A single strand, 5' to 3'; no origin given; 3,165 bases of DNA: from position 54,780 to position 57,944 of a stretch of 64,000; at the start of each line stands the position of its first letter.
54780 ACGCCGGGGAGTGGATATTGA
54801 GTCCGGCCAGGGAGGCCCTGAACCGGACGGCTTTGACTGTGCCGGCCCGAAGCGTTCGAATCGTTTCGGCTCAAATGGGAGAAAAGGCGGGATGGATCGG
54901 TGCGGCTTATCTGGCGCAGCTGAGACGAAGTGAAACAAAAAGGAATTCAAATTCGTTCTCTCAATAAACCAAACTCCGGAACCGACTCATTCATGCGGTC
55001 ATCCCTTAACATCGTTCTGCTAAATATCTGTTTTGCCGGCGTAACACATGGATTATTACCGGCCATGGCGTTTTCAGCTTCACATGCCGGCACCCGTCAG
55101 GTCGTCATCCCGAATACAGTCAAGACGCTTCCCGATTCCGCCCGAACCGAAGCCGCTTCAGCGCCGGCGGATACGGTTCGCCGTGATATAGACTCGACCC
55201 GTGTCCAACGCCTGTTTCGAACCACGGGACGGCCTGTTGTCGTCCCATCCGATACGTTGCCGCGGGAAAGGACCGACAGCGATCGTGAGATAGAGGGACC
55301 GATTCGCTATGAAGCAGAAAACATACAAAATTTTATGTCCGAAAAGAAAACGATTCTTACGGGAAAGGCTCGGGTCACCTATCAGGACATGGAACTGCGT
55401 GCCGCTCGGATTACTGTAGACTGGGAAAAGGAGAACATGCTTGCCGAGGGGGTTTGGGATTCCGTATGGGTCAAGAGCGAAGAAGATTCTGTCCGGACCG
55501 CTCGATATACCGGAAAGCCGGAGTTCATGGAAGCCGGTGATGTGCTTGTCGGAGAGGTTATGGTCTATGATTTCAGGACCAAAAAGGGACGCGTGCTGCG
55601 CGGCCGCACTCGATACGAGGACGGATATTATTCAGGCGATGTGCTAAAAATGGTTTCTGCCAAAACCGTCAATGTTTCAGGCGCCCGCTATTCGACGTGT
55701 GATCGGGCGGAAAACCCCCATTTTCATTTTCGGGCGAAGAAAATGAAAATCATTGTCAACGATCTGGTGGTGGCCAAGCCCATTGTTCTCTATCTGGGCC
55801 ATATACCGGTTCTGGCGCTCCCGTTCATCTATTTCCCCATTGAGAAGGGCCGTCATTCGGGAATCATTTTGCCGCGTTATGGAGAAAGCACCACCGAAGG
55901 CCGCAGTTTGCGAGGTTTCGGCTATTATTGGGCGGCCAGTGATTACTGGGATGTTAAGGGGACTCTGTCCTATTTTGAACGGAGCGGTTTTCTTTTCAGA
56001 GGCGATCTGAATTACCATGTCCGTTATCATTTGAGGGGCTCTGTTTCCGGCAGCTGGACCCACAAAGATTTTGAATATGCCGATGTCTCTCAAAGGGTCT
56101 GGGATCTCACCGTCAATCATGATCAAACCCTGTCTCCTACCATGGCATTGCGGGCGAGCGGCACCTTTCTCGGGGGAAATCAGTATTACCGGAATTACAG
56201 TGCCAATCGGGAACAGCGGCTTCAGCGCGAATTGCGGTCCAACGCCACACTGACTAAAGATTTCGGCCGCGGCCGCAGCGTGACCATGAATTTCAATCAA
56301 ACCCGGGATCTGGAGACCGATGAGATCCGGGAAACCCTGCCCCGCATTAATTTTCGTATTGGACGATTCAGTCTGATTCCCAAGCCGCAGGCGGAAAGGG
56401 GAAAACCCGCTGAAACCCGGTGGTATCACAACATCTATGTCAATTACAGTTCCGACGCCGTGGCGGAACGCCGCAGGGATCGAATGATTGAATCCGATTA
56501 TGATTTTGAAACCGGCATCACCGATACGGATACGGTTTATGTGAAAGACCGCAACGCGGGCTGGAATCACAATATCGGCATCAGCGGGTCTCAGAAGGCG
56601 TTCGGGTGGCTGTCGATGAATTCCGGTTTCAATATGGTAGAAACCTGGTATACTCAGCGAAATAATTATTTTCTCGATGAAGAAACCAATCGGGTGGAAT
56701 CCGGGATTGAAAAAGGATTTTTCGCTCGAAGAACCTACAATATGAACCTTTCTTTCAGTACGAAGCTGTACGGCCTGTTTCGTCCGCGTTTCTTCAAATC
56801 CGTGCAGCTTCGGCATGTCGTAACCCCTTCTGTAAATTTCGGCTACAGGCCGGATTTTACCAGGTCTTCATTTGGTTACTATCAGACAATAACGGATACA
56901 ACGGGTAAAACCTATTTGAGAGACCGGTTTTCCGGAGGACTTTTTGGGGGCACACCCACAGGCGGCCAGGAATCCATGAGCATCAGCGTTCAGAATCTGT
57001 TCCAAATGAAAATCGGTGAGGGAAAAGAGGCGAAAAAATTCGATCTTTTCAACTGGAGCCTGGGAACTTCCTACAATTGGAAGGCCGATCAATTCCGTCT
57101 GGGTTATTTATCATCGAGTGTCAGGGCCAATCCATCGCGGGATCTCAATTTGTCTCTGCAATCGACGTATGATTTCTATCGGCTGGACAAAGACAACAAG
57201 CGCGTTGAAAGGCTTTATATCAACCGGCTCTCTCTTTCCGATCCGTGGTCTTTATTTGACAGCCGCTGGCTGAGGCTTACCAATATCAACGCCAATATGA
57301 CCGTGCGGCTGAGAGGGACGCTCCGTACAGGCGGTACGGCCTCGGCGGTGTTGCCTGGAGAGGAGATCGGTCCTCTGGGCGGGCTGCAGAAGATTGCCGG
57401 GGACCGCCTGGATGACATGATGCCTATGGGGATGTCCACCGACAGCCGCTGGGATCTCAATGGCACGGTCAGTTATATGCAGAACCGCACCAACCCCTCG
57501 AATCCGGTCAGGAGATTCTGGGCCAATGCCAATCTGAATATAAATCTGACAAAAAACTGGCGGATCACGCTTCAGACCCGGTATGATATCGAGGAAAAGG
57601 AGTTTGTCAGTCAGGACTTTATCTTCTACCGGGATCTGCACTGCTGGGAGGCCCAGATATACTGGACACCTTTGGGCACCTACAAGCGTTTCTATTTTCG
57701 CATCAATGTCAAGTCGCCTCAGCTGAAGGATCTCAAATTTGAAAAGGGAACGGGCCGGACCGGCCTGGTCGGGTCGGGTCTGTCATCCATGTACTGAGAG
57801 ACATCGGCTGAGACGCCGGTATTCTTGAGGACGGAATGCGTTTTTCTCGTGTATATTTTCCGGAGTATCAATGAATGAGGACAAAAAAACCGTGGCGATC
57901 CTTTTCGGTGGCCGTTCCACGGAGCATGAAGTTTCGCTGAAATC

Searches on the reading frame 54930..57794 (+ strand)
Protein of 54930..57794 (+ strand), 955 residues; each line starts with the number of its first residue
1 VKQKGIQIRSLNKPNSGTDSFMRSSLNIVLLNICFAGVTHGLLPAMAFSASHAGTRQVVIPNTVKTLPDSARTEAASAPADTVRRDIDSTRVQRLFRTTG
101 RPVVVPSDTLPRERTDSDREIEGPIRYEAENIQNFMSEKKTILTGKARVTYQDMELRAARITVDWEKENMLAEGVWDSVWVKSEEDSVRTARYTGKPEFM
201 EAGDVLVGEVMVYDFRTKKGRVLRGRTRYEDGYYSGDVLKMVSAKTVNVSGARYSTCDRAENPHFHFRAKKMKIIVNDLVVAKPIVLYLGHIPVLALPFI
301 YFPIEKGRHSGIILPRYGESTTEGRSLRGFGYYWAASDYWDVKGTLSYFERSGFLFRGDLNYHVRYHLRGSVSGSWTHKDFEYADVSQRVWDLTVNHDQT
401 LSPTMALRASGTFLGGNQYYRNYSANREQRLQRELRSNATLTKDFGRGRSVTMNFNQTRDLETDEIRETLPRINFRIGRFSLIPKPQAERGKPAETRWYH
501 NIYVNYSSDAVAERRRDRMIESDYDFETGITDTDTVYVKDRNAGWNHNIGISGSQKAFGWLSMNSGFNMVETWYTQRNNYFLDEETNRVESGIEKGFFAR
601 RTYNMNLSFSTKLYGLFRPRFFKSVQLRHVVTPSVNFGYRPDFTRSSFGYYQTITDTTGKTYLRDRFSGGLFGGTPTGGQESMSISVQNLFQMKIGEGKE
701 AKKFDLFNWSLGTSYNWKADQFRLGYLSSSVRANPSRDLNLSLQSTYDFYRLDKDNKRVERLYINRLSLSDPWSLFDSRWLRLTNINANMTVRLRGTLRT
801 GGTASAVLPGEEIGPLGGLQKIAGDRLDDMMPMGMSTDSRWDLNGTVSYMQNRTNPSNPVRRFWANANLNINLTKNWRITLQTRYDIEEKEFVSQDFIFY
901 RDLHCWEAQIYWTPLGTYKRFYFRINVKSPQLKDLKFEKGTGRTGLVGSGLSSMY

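Call 72: search_protein_families(library=pfam, proteins=[window:54930-57794:+], max_evalue=0.00001)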
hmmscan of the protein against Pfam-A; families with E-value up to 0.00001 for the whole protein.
window:54930-57794:+ (955 aa): 1 family
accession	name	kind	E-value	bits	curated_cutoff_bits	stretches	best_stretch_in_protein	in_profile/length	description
PF19838.5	LptD_2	-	9.6e-98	328.3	22.5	1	280-750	1-464/464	LptD protein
